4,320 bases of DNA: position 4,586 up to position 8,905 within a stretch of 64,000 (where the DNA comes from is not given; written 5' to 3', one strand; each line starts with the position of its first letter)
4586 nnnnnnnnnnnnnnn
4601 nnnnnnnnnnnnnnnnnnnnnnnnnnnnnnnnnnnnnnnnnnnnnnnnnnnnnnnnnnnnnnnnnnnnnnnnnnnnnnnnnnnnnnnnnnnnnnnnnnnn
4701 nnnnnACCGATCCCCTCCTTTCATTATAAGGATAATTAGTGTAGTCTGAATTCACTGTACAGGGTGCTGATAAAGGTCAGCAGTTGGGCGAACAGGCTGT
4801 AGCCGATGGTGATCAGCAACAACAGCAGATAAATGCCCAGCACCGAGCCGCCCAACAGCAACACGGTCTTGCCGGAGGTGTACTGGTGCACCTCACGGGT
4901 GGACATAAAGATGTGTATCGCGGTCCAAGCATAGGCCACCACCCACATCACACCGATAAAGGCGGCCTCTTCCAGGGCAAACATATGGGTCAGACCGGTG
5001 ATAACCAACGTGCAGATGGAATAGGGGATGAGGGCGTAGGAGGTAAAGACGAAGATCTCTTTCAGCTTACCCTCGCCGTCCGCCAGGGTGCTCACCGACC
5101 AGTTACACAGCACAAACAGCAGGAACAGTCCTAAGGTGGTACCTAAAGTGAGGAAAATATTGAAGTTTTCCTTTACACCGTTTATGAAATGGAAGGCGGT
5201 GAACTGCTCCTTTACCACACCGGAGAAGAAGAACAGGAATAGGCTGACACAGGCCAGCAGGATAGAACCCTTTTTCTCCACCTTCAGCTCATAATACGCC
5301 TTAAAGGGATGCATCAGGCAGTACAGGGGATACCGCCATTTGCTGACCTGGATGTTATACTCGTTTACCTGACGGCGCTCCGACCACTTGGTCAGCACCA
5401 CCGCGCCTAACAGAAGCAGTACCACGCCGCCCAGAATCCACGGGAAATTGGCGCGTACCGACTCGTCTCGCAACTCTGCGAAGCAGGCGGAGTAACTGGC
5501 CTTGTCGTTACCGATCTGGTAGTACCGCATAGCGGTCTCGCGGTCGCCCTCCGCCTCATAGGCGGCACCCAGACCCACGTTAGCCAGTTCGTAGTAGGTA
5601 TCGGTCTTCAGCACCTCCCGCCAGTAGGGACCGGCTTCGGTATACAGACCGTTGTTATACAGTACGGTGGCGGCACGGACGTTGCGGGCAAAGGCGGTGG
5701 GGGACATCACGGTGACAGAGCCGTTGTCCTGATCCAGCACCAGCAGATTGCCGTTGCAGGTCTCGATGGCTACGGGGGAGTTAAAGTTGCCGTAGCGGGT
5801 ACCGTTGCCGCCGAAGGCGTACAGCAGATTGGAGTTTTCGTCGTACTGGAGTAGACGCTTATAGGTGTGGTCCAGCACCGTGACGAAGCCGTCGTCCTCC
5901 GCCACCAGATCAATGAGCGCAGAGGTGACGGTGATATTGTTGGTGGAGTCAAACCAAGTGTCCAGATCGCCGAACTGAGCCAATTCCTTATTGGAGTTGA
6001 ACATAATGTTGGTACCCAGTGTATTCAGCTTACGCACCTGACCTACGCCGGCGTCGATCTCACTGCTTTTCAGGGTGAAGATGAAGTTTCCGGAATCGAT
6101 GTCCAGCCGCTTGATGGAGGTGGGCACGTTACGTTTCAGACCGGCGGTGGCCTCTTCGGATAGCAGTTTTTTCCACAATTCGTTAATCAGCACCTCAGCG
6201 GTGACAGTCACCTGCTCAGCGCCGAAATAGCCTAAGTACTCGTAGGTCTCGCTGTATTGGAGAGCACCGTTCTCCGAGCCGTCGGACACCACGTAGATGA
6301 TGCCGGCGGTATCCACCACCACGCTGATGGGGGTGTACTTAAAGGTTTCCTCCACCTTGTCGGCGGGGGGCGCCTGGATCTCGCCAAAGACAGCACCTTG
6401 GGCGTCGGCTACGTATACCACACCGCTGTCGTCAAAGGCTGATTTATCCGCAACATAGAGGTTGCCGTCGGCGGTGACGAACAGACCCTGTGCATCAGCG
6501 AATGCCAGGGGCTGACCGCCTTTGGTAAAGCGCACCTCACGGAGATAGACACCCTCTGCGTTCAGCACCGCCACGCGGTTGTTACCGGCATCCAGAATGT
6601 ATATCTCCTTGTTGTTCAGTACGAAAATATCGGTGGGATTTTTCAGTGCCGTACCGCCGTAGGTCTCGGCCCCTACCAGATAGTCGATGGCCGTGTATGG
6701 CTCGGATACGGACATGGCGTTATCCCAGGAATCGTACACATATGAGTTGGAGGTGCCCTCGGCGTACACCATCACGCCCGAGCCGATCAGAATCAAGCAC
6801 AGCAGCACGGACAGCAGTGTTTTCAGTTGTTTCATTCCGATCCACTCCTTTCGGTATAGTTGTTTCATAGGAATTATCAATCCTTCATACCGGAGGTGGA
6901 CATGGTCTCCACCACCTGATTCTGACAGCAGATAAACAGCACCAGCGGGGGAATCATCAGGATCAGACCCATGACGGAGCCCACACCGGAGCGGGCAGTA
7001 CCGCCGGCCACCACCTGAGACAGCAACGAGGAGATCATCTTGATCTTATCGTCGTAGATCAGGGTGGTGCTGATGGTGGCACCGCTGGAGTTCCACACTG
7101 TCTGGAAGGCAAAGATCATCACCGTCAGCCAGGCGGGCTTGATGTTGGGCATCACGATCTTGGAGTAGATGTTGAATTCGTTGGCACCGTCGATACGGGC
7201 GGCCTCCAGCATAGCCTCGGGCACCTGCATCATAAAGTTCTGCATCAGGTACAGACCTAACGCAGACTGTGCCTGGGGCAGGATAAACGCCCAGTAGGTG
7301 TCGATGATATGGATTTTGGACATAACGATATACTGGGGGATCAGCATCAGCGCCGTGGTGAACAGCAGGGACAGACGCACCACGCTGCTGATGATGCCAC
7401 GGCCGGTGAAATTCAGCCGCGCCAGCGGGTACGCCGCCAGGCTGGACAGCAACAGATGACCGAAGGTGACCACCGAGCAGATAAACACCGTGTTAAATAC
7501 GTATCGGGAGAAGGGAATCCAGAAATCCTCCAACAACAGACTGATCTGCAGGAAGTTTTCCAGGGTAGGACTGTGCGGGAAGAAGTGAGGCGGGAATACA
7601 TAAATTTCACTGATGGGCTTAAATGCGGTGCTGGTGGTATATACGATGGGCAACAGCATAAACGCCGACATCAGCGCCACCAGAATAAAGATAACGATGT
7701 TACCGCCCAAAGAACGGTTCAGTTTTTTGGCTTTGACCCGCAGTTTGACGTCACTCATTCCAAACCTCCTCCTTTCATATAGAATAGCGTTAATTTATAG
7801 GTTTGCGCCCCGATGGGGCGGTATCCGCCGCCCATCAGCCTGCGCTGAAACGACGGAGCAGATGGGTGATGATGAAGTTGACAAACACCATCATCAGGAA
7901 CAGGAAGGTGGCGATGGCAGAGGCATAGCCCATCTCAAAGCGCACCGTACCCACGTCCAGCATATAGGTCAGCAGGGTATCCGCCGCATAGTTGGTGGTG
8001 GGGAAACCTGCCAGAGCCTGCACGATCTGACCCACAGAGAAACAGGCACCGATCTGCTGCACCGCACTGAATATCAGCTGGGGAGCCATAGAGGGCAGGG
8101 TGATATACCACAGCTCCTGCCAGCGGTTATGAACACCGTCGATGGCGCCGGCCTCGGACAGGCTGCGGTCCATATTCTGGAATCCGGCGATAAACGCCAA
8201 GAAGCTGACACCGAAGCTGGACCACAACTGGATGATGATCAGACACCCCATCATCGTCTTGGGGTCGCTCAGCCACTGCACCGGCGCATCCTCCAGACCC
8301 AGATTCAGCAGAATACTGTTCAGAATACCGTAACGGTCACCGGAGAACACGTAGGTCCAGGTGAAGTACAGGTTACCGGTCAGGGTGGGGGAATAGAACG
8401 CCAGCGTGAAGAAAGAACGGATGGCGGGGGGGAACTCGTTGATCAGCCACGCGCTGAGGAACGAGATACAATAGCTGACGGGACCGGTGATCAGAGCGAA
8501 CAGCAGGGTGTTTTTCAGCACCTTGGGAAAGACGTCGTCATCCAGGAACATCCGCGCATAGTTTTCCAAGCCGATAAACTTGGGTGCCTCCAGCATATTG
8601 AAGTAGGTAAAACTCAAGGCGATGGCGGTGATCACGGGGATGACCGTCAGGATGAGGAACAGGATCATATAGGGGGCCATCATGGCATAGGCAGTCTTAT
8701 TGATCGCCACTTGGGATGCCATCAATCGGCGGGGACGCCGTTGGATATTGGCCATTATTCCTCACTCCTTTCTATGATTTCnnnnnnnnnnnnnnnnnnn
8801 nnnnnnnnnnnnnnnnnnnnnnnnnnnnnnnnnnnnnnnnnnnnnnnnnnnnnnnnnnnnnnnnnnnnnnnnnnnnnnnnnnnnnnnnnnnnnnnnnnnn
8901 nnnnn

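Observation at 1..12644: AraC-led 12.6-kb glycan-uptake operon with two ABC permease pairs, one giant CBM-SBP and three unknown envelope proteins, but no recognisable hydrolase or ATPase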

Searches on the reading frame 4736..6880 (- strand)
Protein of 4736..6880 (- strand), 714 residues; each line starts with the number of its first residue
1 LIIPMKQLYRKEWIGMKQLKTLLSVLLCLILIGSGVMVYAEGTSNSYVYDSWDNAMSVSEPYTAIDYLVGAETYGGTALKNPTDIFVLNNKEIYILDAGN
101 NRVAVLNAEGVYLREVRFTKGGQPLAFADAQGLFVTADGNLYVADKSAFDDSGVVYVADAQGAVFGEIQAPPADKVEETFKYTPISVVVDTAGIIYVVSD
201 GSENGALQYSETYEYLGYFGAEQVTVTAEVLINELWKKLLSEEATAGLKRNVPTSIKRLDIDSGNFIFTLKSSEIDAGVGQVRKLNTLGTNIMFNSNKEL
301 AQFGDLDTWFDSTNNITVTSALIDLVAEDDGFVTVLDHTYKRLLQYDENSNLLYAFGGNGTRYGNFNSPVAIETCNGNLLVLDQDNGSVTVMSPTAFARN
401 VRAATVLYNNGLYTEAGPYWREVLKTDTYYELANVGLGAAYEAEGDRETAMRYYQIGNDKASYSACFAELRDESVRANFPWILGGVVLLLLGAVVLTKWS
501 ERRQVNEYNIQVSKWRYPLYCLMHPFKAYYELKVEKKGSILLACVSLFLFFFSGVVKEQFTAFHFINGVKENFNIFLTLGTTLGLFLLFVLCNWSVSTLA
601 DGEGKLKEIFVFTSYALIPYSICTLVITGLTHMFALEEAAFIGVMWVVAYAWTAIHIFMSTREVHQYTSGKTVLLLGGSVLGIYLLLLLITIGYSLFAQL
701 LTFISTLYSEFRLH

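Call 5: search_protein_families(library=pfam, proteins=[window:4736-6880:-], max_evalue=0.01)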
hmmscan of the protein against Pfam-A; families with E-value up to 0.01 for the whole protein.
window:4736-6880:- (714 aa): 2 families
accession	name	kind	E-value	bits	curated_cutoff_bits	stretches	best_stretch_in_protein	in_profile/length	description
PF04893.22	Yip1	-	8.4e-12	45.7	28.6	1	522-689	4-171/173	Yip1 domain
PF01436.27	NHL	-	1.4e-08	34.8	20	0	80-105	2-27/28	NHL repeat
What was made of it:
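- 4736..6835 (-): Fusion protein (699 aa from the ATG at 6835): signal/anchor, NHL beta-propeller, TPR-like helices, and a multi-pass Yip1 membrane domain (about 522-689 in the numbering of the 714-aa ORF that starts at the upstream TTG at 6880). Yip1 8.4e-12, NHL 1.4e-8 (call 5).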

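Call 6: search_protein_families(library=ncbifam, proteins=[window:4736-6880:-], max_evalue=0.01)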
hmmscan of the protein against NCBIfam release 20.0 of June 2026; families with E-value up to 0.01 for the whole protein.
window:4736-6880:- (714 aa): 2 families
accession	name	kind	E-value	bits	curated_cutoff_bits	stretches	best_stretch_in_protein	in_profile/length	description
NF035926.1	scyF_NHL_VPEP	equivalog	3.5e-15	56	350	2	328-395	160-229/376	scytonemin biosynthesis PEP-CTERM protein ScyF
NF053768.1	CIS12_fam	equivalog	0.0004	19.2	860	0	314-396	38-117/715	CIS12 family contractile injection system protein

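Call 20: search_solved_structures(query=window:4736-6880:-, max_evalue=1, show_alignments=0)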
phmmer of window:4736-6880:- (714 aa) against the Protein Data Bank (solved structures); distinct sequences matched with E-value up to 1: 50.
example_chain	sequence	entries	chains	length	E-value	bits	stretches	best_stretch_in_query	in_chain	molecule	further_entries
7qrw_A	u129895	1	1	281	3.2e-11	45.7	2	70-146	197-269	Isoform 4 of Tripartite motif-containing protein 3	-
6d69_A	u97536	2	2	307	2.8e-10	42.5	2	43-147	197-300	NHL Repeat Region of D. melanogaster Thin | Thin, isoform D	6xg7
8j72_A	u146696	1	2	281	1.3e-09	40.4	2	328-391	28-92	E3 ubiquitin-protein ligase TRIM71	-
7qrx_A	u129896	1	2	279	9.2e-09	37.5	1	327-390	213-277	E3 ubiquitin-protein ligase TRIM71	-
9jur_A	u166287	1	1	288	1.1e-08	37.3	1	327-390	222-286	E3 ubiquitin-protein ligase TRIM71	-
7b96_A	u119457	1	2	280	3.4e-07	32.4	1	73-146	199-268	Isoform 2 of Tripartite motif-containing protein 2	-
7qrv_A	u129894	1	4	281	3.8e-07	32.2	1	74-146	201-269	Tripartite motif-containing protein 2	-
7b2r_A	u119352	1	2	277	4e-07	32.1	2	73-146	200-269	Tripartite motif-containing protein 2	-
6fpt_A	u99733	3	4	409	6.2e-07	31.5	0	327-391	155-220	E3 ubiquitin-protein ligase TRIM71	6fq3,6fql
6ren_A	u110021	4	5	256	2.3e-06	29.6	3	79-201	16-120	3fPizza6-SH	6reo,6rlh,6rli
6f0t_A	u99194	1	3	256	1.6e-05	26.8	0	77-158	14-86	Pizza6-SFW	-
6qsd_A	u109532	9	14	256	1.8e-05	26.7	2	77-200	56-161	Pizza6S | Pizza6-S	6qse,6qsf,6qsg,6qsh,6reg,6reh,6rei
7zq2_A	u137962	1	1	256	1.9e-05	26.6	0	77-147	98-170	Pizza6-RSH-TSH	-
7zqg_A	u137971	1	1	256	2.4e-05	26.2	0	77-147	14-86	Pizza6-KSH-TSH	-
6rej_A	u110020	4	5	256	2.7e-05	26.1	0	77-198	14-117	Pizza6-SH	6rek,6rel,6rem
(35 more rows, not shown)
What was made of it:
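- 4736..6835 (-): NHL and TPR hits in PDB sequences (call 20).
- NHL propellers occur as extracellular sensor domains, for example the PknD hit in call 20.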

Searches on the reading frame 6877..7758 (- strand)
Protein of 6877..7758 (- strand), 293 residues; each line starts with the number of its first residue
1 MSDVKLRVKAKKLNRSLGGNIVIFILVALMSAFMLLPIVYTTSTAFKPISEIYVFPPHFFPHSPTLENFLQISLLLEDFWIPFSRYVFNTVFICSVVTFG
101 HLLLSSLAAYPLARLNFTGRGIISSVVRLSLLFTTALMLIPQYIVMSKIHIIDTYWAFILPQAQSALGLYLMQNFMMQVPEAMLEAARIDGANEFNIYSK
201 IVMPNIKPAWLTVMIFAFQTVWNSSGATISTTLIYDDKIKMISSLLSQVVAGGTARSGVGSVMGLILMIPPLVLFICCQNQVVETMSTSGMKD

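Call 5: search_protein_families(library=pfam, proteins=[window:6877-7758:-], max_evalue=0.01)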
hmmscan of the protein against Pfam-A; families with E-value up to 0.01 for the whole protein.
window:6877-7758:- (293 aa): 1 family
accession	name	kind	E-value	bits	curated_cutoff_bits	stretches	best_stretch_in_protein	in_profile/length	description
PF00528.27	BPD_transp_1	-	1.2e-10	41.9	26.4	1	103-276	3-172/184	Binding-protein-dependent transport system inner membrane component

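Call 6: search_protein_families(library=ncbifam, proteins=[window:6877-7758:-], max_evalue=0.01)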
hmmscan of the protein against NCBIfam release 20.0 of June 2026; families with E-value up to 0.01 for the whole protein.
window:6877-7758:- (293 aa): 14 families
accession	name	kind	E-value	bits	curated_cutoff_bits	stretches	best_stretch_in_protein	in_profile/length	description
NF008210.0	PRK10973.1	equivalog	1.8e-22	80.4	297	1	22-286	11-276/281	sn-glycerol-3-phosphate ABC transporter permease UgpE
NF040932.1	ABC_arch_GlcU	equivalog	8.1e-20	71.6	340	1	22-281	4-259/272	glucose ABC transporter permease GlcU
NF008231.0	PRK10998.1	equivalog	5.2e-11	42.6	261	1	81-293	79-296/296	maltose ABC transporter permease MalG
NF007047.0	PRK09500.1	equivalog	2.2e-07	30.7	326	1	93-219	66-194/257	spermidine/putrescine ABC transporter permease PotC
TIGR02141.1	modB_ABC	equivalog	5e-07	29.6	182.6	1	94-269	7-196/208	molybdate ABC transporter permease subunit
TIGR02139.1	permease_CysT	equivalog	9.8e-07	28.6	246.1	1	88-239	56-220/265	sulfate ABC transporter permease subunit CysT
NF006939.0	PRK09421.1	equivalog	7e-06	25.6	262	1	180-245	120-185/230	molybdate ABC transporter permease subunit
NF040931.1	ABC_arch_GlcT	equivalog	3.8e-05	23.5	360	1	159-270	149-266/278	glucose ABC transporter permease GlcT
NF008208.0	PRK10971.1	equivalog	0.00011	21.8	415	1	141-232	126-219/277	sulfate/thiosulfate ABC transporter permease CysT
TIGR00969.1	3a0106s02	subfamily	0.00012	21.7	240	1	97-266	73-258/272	sulfate ABC transporter permease subunit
TIGR01581.1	Mo_ABC_porter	hypoth_equivalog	0.00014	21.4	210.3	1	103-229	39-179/225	ABC transporter permease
NF011624.0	PRK15050.1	equivalog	0.00059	19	247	1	176-220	184-228/297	2-aminoethylphosphonate ABC transporter permease subunit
NF008232.0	PRK10999.1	equivalog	0.00093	18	392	1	174-220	396-442/520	maltose ABC transporter permease MalF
NF008049.0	PRK10782.1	subfamily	0.0028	17.4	212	1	170-218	106-154/217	methionine ABC transporter permease MetI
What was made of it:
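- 6877..7758 (-): Permease pair 1, MalG/UgpE-type subunit (293 aa), with an EAA loop. BPD_transp_1 1.2e-10 (call 5); UgpE 1.8e-22 (call 6).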

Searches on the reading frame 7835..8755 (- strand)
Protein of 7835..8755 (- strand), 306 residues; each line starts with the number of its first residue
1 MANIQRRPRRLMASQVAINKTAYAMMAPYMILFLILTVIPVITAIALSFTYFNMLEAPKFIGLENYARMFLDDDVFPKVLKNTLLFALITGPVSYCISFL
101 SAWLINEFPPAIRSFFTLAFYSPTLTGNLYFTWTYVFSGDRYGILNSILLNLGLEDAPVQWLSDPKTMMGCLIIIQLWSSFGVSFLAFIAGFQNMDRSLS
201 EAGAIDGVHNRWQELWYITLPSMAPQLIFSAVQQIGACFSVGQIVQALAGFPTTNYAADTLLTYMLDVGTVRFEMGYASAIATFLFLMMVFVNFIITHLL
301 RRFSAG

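Call 5: search_protein_families(library=pfam, proteins=[window:7835-8755:-], max_evalue=0.01)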
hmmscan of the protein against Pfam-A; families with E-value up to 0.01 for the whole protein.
window:7835-8755:- (306 aa): 1 family
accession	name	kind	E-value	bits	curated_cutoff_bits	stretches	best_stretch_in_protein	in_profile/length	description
PF00528.27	BPD_transp_1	-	4.7e-12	46.4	26.4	1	112-303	20-182/184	Binding-protein-dependent transport system inner membrane component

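Call 6: search_protein_families(library=ncbifam, proteins=[window:7835-8755:-], max_evalue=0.01)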
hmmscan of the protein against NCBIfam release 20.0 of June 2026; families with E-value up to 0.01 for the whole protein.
window:7835-8755:- (306 aa): 6 families
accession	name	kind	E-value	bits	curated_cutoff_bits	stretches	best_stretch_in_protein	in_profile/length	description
NF040931.1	ABC_arch_GlcT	equivalog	4.8e-16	59.2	360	1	26-293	2-266/278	glucose ABC transporter permease GlcT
NF007044.0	PRK09497.1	equivalog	8.1e-13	48.5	348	1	16-302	5-280/285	spermidine/putrescine ABC transporter permease PotB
NF007852.0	PRK10561.1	equivalog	2.6e-11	43.9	335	1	21-293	13-279/295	sn-glycerol-3-phosphate ABC transporter permease UgpA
NF008232.0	PRK10999.1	equivalog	1.3e-06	27.4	392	1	60-292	264-507/520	maltose ABC transporter permease MalF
NF043074.1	MMSYN1_0196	equivalog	2.2e-05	23.9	350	1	19-106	7-93/277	spermidine/putrescine ABC transporter permease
NF007963.0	PRK10683.1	equivalog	0.0014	18.1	489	1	25-230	44-244/317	putrescine ABC transporter permease PotH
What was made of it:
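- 7835..8755 (-): Permease pair 1, MalF/UgpA-type subunit (306 aa), with an EAA-type coupling loop. BPD_transp_1 4.7e-12 (call 5); GlcT and UgpA weak hits (call 6).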
